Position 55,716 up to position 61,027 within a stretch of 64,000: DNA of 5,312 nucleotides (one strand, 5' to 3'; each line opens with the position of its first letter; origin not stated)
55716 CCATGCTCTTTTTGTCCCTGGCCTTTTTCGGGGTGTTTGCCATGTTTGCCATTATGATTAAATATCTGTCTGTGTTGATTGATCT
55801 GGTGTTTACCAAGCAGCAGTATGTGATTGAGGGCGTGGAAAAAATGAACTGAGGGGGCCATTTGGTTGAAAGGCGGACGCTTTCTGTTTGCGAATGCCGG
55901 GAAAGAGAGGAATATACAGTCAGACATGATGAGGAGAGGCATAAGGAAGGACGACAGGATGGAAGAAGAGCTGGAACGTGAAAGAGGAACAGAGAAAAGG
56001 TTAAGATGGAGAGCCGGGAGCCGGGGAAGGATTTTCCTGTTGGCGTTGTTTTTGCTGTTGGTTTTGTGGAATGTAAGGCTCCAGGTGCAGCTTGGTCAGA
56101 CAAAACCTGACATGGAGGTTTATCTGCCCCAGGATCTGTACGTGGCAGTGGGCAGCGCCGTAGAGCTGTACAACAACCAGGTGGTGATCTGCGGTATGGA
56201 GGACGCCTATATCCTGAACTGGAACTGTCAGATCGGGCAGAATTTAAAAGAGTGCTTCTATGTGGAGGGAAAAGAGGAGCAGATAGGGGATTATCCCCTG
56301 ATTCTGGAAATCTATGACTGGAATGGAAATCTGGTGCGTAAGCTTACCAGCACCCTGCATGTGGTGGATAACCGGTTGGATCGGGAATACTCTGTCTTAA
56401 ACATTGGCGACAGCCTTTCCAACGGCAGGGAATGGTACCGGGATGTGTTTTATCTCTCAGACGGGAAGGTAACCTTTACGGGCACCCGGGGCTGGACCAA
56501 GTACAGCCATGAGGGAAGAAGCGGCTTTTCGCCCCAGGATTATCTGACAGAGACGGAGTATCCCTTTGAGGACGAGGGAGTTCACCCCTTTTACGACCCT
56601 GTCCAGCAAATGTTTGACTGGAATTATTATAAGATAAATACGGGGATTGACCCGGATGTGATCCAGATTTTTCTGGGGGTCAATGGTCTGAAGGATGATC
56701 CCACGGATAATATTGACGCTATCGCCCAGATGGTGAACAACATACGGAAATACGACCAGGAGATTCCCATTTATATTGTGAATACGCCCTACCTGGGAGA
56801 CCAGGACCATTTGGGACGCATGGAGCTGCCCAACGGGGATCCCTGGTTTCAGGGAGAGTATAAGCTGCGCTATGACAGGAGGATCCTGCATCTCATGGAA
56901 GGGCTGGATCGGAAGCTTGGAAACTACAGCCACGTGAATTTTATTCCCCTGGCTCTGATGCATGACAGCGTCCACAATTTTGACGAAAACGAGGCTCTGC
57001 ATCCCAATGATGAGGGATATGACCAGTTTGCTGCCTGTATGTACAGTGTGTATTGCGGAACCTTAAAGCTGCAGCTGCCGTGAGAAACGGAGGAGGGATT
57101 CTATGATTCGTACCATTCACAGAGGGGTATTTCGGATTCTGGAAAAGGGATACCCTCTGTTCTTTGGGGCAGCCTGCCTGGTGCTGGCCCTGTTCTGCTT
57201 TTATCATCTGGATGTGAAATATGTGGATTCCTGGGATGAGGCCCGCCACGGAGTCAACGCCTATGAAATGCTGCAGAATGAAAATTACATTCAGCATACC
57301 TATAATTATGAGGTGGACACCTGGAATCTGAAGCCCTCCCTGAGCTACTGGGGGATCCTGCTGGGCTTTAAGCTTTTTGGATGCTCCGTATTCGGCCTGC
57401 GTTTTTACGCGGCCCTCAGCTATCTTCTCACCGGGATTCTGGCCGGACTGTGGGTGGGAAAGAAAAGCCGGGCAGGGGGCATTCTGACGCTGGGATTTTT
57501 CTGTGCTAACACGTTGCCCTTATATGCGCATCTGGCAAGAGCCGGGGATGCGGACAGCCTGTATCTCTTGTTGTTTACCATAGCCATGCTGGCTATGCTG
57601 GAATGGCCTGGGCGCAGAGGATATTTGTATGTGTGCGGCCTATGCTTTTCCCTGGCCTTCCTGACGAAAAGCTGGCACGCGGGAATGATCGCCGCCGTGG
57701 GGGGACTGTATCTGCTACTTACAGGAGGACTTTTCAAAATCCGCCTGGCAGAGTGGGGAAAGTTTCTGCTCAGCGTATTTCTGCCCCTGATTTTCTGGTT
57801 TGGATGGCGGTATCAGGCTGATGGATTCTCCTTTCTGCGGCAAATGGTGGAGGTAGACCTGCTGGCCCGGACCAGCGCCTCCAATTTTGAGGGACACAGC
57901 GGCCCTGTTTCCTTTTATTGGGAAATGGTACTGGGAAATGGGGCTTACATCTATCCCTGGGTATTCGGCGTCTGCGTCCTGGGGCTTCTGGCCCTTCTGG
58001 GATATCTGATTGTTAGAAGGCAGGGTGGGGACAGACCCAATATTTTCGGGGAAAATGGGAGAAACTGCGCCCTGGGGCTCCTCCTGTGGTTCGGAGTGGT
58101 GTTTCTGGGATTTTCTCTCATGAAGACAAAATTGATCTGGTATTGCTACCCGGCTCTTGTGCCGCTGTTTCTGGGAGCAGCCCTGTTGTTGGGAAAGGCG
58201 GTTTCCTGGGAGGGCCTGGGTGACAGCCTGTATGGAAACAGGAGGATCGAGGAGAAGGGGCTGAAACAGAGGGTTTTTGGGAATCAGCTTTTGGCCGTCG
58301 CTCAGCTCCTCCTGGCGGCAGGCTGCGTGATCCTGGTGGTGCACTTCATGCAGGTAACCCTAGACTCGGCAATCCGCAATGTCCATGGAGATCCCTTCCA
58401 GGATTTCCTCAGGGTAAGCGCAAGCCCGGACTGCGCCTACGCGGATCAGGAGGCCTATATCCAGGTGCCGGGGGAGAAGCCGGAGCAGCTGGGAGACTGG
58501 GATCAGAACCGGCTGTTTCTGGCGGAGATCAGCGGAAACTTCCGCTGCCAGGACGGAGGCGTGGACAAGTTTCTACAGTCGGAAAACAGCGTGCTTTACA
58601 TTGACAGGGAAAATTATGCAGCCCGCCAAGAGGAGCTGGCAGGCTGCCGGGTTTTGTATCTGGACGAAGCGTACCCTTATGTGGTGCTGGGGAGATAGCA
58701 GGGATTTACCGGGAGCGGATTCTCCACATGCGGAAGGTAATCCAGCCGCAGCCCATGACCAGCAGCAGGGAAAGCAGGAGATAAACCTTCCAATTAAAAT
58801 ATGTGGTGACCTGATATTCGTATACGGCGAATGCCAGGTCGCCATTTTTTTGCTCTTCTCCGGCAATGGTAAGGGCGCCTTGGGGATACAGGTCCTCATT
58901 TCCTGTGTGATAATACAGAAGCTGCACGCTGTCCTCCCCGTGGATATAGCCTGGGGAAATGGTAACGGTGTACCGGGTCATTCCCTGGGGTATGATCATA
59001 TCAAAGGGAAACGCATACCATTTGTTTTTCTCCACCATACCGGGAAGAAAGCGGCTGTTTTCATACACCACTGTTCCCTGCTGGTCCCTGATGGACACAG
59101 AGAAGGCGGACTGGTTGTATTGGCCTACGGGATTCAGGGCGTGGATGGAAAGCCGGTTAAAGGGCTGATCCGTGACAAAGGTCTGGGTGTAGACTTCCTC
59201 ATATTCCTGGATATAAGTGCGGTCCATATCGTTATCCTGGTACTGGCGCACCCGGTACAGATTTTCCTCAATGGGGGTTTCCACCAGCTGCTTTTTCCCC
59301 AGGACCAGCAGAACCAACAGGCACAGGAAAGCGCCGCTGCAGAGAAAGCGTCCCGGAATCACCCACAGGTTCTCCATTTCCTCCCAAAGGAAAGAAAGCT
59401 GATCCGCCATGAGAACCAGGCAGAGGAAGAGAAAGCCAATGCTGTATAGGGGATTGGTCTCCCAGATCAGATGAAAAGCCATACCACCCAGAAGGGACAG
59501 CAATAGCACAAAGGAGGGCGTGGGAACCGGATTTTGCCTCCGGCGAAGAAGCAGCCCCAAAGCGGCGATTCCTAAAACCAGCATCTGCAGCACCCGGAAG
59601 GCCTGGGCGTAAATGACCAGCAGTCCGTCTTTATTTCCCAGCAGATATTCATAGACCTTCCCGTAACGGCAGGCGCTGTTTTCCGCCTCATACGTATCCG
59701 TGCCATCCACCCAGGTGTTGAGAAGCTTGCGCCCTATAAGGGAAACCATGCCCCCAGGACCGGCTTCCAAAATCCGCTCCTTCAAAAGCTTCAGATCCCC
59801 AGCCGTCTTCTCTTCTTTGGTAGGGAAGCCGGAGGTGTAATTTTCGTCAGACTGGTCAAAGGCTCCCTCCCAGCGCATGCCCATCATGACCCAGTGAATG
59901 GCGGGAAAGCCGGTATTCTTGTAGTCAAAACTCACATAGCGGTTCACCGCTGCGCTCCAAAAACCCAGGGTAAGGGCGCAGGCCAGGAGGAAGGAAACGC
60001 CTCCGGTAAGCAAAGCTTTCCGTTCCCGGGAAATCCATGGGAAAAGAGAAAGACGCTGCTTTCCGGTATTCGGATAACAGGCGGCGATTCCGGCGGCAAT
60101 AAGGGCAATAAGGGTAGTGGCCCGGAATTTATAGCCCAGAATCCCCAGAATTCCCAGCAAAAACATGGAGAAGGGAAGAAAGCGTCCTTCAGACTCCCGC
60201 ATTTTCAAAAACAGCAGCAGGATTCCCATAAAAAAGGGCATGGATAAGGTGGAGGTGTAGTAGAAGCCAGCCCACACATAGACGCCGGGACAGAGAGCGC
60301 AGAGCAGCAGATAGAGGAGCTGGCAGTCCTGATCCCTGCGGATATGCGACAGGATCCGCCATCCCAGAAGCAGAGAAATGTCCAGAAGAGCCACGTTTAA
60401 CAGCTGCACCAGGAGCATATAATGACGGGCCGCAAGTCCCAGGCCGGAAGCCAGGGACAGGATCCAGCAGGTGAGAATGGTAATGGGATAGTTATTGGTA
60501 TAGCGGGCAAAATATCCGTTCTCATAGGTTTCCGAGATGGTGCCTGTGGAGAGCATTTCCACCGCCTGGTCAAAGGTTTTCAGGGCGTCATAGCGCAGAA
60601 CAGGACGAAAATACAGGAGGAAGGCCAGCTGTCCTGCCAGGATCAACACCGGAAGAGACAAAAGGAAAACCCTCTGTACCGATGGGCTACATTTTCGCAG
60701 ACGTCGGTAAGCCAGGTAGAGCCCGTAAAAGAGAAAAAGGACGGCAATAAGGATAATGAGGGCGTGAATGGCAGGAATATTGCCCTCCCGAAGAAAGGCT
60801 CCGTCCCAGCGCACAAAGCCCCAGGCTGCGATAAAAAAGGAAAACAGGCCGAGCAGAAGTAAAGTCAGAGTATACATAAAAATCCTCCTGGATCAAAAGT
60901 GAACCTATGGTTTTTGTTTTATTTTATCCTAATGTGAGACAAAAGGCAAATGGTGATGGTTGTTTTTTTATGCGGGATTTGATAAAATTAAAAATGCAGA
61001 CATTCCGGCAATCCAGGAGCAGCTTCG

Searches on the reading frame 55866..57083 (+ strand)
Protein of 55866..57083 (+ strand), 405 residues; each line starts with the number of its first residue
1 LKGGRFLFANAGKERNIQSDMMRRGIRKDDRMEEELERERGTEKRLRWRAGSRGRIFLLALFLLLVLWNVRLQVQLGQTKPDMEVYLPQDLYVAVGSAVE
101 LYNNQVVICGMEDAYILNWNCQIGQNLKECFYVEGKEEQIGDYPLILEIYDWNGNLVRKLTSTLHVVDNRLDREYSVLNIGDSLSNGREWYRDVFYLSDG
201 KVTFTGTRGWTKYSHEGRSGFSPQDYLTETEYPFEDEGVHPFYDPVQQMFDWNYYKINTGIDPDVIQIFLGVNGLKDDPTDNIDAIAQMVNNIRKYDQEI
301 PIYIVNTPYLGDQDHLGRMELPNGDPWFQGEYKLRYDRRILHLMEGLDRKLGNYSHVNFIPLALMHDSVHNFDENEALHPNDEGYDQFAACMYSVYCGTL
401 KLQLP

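Call 5: search_protein_families(library=pfam, proteins=[window:55866-57083:+], max_evalue=0.01)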
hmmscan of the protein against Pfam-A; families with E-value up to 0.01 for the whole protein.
window:55866-57083:+ (405 aa): 1 family
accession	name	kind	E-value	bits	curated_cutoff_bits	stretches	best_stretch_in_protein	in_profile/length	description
PF13472.12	Lipase_GDSL_2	-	9.5e-07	29.9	32.9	1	259-386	59-177/178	GDSL-like Lipase/Acylhydrolase family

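Call 54: search_protein_families(library=ncbifam, proteins=[window:55866-57080:+], max_evalue=0.001)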
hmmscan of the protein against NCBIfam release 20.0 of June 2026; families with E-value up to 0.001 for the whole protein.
window:55866-57080:+ (405 aa): 0 families

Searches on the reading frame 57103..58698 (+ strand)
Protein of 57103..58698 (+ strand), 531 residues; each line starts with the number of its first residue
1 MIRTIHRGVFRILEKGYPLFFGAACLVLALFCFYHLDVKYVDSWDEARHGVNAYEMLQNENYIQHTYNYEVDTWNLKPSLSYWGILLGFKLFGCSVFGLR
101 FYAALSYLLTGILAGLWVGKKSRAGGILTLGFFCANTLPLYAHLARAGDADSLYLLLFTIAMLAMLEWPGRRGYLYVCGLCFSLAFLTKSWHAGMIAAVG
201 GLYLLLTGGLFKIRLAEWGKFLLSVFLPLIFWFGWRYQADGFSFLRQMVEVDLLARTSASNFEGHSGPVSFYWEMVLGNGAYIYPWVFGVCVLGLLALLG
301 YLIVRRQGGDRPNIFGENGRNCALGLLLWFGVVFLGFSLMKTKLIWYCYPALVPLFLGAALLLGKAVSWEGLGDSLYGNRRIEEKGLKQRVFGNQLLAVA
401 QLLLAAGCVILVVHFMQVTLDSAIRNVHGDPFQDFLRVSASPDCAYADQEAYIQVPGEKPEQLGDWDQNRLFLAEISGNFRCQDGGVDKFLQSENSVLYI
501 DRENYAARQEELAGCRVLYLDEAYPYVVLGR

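Call 5: search_protein_families(library=pfam, proteins=[window:57103-58698:+], max_evalue=0.01)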
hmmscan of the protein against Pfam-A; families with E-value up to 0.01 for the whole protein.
window:57103-58698:+ (531 aa): 2 families
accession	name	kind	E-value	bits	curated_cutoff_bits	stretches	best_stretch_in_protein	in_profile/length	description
PF13231.12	PMT_2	-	3.5e-09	37.5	26.1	1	77-232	2-160/160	Dolichyl-phosphate-mannose-protein mannosyltransferase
PF02366.24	PMT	-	0.00015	21.9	22.7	1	27-206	6-199/245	Dolichyl-phosphate-mannose-protein mannosyltransferase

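Call 54: search_protein_families(library=ncbifam, proteins=[window:57103-58695:+], max_evalue=0.001)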
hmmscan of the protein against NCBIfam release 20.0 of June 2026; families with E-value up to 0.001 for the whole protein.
window:57103-58695:+ (531 aa): 2 families
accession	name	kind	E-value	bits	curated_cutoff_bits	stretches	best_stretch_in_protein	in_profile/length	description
NF009784.2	PRK13279.1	equivalog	9.1e-07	27.8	567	1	25-366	9-331/539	lipid IV(A) 4-amino-4-deoxy-L-arabinosyltransferase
TIGR03663.1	TIGR03663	subfamily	1e-06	28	126.25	1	29-417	11-376/435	flippase activity-associated protein Agl23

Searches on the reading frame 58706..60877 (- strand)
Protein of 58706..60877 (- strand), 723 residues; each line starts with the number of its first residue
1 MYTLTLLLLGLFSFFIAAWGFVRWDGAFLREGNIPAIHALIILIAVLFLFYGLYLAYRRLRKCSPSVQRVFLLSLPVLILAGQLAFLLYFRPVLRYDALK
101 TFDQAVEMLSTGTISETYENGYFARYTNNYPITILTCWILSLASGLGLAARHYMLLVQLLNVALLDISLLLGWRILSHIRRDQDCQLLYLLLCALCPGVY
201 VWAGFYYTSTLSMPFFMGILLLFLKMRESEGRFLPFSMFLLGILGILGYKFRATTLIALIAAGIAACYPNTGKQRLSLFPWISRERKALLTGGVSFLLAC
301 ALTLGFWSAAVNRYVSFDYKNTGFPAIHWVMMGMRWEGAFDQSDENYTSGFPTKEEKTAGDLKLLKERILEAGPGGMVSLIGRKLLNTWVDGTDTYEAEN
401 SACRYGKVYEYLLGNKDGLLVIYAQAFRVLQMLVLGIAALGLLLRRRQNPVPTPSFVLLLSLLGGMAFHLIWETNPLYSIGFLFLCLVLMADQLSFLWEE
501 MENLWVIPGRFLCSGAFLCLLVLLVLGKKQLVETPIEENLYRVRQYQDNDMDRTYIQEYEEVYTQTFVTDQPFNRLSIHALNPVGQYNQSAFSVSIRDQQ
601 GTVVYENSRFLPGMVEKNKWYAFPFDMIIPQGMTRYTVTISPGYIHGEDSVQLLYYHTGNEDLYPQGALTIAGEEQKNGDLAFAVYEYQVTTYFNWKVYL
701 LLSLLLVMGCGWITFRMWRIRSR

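Call 5: search_protein_families(library=pfam, proteins=[window:58706-60877:-], max_evalue=0.01)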
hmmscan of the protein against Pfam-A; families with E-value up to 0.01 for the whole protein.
window:58706-60877:- (723 aa): 0 families

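Call 51: search_protein_families(library=pfam, proteins=[window:58709-60877:-], max_evalue=0.05)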
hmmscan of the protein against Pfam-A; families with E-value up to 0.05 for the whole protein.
window:58709-60877:- (723 aa): 0 families

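Call 54: search_protein_families(library=ncbifam, proteins=[window:58709-60877:-], max_evalue=0.001)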
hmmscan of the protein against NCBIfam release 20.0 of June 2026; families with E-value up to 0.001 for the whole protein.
window:58709-60877:- (723 aa): 1 family
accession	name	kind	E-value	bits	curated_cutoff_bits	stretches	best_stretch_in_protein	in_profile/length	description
TIGR03766.2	TIGR03766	equivalog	1.7e-25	89.9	500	1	37-489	47-487/496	TIGR03766 family XrtG-associated glycosyltransferase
